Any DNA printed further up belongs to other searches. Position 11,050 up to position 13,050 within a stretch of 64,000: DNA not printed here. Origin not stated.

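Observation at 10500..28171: A GH144/DUF3131-like (alpha/alpha)6 domain is duplicated: one free-standing secreted protein and one module embedded in the giant YD-repeat protein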

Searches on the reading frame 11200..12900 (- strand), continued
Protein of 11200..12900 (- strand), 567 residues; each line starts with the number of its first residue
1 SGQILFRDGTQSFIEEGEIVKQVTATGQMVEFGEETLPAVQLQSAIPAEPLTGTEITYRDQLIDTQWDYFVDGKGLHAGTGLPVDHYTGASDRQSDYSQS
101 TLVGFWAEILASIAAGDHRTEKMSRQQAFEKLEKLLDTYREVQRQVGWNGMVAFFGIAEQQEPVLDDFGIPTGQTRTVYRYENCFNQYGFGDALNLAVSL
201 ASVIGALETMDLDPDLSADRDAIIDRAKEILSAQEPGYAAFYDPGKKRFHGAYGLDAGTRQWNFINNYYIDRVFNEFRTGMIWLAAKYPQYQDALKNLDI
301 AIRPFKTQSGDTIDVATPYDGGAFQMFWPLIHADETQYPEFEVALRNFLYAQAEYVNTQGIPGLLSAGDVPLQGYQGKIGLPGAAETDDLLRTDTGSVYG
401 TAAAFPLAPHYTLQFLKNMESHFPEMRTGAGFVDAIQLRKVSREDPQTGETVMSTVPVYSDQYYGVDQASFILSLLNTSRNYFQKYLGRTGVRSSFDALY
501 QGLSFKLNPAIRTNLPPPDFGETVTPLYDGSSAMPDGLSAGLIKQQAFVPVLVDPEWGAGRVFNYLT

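Call 37: fold_search(model_id=the predicted structure, library=pdb)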
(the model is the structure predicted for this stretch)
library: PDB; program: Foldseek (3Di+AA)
matches with E <= 10: 257; with E <= 0.001: 19
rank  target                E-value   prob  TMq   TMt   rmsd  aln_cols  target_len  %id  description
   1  8xuj_A                3.3e-19  1.00  0.70  0.81   4.6       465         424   21  Structure of beta-1,2-glucanase from Endozoicomonas elysicola (EeSGL1, ligand-free) (released 2025-01-22)
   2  8xuj_B                6.7e-19  1.00  0.72  0.83   5.0       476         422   20  Structure of beta-1,2-glucanase from Endozoicomonas elysicola (EeSGL1, ligand-free) (released 2025-01-22)
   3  6imw_A                6.4e-14  1.00  0.70  0.70   5.6       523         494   12  The complex structure of endo-beta-1,2-glucanase mutant (E262Q) from Talaromyces funiculosus with beta-1,2-glucan (released 2019-04-10)
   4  6imu_A                1.1e-13  1.00  0.71  0.70   5.8       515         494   11  The apo-structure of endo-beta-1,2-glucanase from Talaromyces funiculosus (released 2019-04-10)
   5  6imu_B                1.7e-13  1.00  0.71  0.70   5.7       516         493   11  The apo-structure of endo-beta-1,2-glucanase from Talaromyces funiculosus (released 2019-04-10)
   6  8wy1_B                1.0e-12  1.00  0.65  0.56  10.2       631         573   12  The structure of cyclization domain in cyclic beta-1,2-glucan synthase from Thermoanaerobacter italicus (released 2024-02-14)
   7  8wy1_A                1.1e-12  1.00  0.66  0.57   9.6       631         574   13  The structure of cyclization domain in cyclic beta-1,2-glucan synthase from Thermoanaerobacter italicus (released 2024-02-14)
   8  8rfe_A                3.8e-11  1.00  0.64  0.12  11.2       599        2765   12  CgsiGP2 sample in nanodisc (released 2024-03-20)
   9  4qt9_A                5.8e-11  1.00  0.62  0.72   7.4       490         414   15  Crystal structure of a putative glucoamylase (BACCAC_03554) from Bacteroides caccae ATCC 43185 at 2.05 A resolution (released 2014-08-06)
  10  4qt9_B                6.3e-11  1.00  0.63  0.73   7.2       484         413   15  Crystal structure of a putative glucoamylase (BACCAC_03554) from Bacteroides caccae ATCC 43185 at 2.05 A resolution (released 2014-08-06)
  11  5gzk_A                8.0e-11  1.00  0.63  0.73   7.3       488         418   15  Endo-beta-1,2-glucanase from Chitinophaga pinensis - sophorotriose and glucose complex (released 2017-03-15)
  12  3eu8_A                1.7e-10  1.00  0.64  0.74   8.1       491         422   15  Crystal structure of putative glucoamylase (YP_210071.1) from Bacteroides fragilis NCTC 9343 at 2.12 A resolution (released 2008-10-21)
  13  8rf9                  1.8e-10  1.00  0.64  0.13  10.4       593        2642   13  CgsiGP1 sample in nanodisc (released 2024-03-20)
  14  8rf0_A                2.0e-10  1.00  0.64  0.12  10.4       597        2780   12  WT-CGS sample in nanodisc (released 2024-03-20)
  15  5gzh_A                2.7e-10  1.00  0.63  0.72   7.6       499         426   15  Endo-beta-1,2-glucanase from Chitinophaga pinensis - ligand free form (released 2017-03-15)
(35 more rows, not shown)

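Call 41: search_protein_families(library=pfam, proteins=[P0095, P0096, P0098, P0100, P0102, P0103, P0104, P0117, P0123, P0105], max_evalue=0.001)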
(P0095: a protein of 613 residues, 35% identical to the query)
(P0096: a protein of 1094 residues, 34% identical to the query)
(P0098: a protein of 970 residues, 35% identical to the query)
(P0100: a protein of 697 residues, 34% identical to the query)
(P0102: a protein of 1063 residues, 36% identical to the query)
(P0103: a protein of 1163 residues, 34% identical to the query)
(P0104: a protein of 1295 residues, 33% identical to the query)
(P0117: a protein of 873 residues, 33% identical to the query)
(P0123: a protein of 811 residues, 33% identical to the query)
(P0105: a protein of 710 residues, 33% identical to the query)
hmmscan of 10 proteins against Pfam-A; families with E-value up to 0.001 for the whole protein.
P0095 (613 aa): 0 families

P0096 (1094 aa): 0 families

P0098 (970 aa): 0 families

P0100 (697 aa): 0 families

P0102 (1063 aa): 0 families

P0103 (1163 aa): 0 families

P0104 (1295 aa): 0 families

P0117 (873 aa): 0 families

P0123 (811 aa): 0 families

P0105 (710 aa): 1 family
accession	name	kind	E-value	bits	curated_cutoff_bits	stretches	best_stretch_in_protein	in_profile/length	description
PF10091.15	Glycoamylase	-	0.00096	19.2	27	0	461-520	141-203/221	Putative glucoamylase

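Call 42: list_cluster_members(proteins=[P0079, P0084, P0091, P0092, P0095, P0100, P0112, P0142, P0169, P0184])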
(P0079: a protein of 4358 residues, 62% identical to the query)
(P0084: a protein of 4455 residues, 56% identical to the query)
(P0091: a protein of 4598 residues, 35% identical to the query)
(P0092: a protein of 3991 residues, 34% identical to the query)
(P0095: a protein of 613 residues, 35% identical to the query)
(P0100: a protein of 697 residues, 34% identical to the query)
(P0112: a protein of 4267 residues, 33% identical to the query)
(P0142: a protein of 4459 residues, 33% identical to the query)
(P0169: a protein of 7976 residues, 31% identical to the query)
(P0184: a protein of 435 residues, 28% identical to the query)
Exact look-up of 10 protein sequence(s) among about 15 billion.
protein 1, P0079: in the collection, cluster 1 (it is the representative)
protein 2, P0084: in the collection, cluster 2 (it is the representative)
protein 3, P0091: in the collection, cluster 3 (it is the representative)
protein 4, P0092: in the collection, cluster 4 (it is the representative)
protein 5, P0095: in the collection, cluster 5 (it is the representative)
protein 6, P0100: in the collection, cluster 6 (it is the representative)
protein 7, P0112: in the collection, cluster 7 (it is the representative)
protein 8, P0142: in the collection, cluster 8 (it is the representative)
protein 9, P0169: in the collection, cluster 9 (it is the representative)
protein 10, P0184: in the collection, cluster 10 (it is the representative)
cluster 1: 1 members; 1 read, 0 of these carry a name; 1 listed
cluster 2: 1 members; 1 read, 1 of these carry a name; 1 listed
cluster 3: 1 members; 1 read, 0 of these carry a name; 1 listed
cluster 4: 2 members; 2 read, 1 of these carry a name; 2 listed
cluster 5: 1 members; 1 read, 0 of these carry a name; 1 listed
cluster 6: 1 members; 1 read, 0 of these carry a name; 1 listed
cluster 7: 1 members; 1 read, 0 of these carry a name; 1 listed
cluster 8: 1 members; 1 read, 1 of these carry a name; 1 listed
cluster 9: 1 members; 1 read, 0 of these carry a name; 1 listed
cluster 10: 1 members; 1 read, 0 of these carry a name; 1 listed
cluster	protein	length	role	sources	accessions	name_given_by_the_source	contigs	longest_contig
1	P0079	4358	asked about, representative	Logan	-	-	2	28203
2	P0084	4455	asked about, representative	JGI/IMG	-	hypothetical protein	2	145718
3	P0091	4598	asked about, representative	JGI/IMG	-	-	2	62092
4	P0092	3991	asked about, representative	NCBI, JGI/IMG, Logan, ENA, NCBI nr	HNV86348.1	MAG TPA: interleukin-like EMT inducer domain-containing protein [Candidatus Omnitrophota ... | interleukin-like EMT inducer domain-containing protein [Candidatus Omnitrophota bacterium]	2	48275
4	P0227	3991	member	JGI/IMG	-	-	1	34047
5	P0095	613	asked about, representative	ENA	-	-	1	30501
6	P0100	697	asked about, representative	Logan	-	-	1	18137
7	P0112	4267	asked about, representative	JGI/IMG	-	-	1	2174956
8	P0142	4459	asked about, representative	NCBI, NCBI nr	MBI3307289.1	MAG: VCBS repeat-containing protein [Candidatus Omnitrophica bacterium] | VCBS repeat-containing protein [Candidatus Omnitrophota bacterium]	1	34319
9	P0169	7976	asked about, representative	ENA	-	-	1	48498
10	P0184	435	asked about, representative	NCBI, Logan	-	-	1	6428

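Call 43: find_related_loci(query=A1, collection=genome_contigs, flank=10000)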
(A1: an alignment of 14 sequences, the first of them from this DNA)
Query A1 (491 aa) in genome_contigs; peptide patterns used: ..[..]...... (x = any residue, [..] = any of these).
97 stretches matched a pattern; 81 encode a relative of the query (tblastn E <= 1e-3); the best 80 are kept; 80 distinct loci.
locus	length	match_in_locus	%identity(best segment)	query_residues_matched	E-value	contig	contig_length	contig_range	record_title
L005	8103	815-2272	82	1-486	0e+0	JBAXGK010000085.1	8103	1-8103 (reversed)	MAG: Candidatus Omnitrophota bacterium isolate ELA295 MAG295_85, whole genome shotgun sequence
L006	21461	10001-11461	63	4-490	0e+0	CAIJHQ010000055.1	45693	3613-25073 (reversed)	MAG: Candidatus Omnitrophica bacterium isolate AM-sed-core1-D1_bin-136 genome assembly, contig: bin-136:55/68, whole gen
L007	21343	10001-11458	63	1-491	0e+0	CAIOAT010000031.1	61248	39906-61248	MAG: Candidatus Omnitrophica bacterium isolate AM-2014-D6_bin-627 genome assembly, contig: bin-627:31/50, whole genome s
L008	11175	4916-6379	61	4-491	0e+0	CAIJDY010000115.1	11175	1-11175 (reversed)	MAG: Candidatus Omnitrophica bacterium isolate AM5_bin-0692 genome assembly, contig: bin-0692:115/229, whole genome shot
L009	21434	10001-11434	63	15-491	0e+0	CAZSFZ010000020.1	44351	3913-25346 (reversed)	MAG TPA_asm: uncultured bacterium isolate binchicken_co117_453 genome assembly, contig: NODE_1573_length_44351_cov_24.43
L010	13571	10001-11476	62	3-491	0e+0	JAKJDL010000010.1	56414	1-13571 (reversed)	MAG: Candidatus Omnitrophota bacterium isolate UR.bin134 NODE_10_length_56414_cov_3.942418, whole genome shotgun sequenc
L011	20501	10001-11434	61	15-491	0e+0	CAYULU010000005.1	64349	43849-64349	MAG TPA_asm: uncultured bacterium isolate SRP263991_co2_526 genome assembly, contig: NODE_266_length_64349_cov_81.047609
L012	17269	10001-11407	59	7-491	0e+0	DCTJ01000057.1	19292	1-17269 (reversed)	MAG TPA_asm: Candidatus Omnitrophica bacterium UBA1443 UBA1443_contig_54477, whole genome shotgun sequence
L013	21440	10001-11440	58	7-487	0e+0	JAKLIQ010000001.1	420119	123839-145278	MAG: Candidatus Omnitrophota bacterium isolate RA.bin90 RA.bin90_1, whole genome shotgun sequence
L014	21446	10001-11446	58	4-491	0e+0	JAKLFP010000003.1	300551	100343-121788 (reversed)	MAG: Candidatus Omnitrophota bacterium isolate RA.bin19 RA.bin19_3, whole genome shotgun sequence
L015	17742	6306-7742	56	10-491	0e+0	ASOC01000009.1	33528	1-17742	Candidatus Omnitrophus fodinae SCGC AAA011-A17 A11A17DRAFT_contig_8_0.9_C, whole genome shotgun sequence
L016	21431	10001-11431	53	8-490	3e-170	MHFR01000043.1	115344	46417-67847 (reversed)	MAG: Omnitrophica bacterium RIFCSPLOWO2_12_FULL_44_17 rifcsplowo2_12_scaffold_409, whole genome shotgun sequence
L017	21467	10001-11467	54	7-491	3e-169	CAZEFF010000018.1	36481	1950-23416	MAG TPA_asm: uncultured bacterium isolate SRP342105_co1_304 genome assembly, contig: NODE_1448_length_36481_cov_7.757563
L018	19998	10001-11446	53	1-482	2e-168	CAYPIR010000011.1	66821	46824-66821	MAG TPA_asm: uncultured bacterium isolate SRP263991_co2_45 genome assembly, contig: NODE_242_length_66821_cov_16.051748,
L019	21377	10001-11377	56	10-484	3e-168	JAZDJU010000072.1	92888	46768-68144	MAG: Candidatus Omnitrophota bacterium isolate MEGAHIT-group-0.500 k141_7979809, whole genome shotgun sequence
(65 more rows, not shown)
